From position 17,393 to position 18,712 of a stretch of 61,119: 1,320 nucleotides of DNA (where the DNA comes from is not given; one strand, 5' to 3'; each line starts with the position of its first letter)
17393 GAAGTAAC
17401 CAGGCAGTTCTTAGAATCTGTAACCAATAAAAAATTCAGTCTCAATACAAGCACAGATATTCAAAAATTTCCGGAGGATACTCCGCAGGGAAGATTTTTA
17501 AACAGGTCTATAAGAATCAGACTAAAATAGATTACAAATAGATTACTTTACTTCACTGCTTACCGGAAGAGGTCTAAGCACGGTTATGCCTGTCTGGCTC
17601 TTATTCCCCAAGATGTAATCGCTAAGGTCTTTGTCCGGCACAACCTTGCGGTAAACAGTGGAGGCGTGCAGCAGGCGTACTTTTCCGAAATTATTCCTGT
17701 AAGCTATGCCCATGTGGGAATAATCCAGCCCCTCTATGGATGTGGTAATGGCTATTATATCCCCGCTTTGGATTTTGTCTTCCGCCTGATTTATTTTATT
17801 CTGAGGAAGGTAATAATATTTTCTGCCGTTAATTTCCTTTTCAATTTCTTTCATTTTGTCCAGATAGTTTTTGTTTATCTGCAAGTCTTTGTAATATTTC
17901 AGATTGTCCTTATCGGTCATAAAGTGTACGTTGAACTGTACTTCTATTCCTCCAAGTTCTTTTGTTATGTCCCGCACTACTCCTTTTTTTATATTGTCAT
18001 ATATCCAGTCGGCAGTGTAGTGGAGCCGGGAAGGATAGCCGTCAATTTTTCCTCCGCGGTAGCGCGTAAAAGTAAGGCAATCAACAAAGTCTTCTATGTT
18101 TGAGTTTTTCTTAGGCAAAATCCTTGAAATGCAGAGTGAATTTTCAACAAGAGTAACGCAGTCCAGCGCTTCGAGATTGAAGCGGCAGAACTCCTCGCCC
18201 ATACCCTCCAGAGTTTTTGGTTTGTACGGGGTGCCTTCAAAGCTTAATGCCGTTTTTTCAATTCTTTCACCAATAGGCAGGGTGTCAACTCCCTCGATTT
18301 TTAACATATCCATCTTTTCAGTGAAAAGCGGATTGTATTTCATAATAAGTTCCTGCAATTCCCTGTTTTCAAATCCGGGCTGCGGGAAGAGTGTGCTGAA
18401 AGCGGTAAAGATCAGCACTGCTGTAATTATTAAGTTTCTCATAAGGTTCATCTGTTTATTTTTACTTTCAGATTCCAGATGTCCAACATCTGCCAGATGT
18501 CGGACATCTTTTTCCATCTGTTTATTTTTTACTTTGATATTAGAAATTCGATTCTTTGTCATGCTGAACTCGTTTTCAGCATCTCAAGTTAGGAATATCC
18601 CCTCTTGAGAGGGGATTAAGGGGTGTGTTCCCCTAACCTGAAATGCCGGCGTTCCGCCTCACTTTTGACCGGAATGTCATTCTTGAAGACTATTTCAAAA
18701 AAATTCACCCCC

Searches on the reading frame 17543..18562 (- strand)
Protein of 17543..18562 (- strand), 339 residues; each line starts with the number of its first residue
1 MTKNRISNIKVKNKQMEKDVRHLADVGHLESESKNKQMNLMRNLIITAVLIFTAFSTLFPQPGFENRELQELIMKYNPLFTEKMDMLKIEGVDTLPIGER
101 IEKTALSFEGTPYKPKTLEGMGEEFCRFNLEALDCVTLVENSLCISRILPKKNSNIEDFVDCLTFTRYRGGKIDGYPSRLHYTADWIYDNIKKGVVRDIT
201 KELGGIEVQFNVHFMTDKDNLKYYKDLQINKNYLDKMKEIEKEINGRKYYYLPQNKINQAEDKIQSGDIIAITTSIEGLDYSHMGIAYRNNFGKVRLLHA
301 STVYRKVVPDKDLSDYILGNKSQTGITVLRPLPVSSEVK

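Call 71: search_protein_families(library=pfam, proteins=[window:17543-18562:-], max_evalue=0.001)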
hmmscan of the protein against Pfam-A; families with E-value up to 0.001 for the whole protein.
window:17543-18562:- (339 aa): 1 family
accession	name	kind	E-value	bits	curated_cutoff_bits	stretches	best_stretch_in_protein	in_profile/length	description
PF07313.18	AmiA-like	-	1.9e-43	148.8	27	1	106-320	4-199/202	N-acetylmuramoyl-L-alanine amidase-like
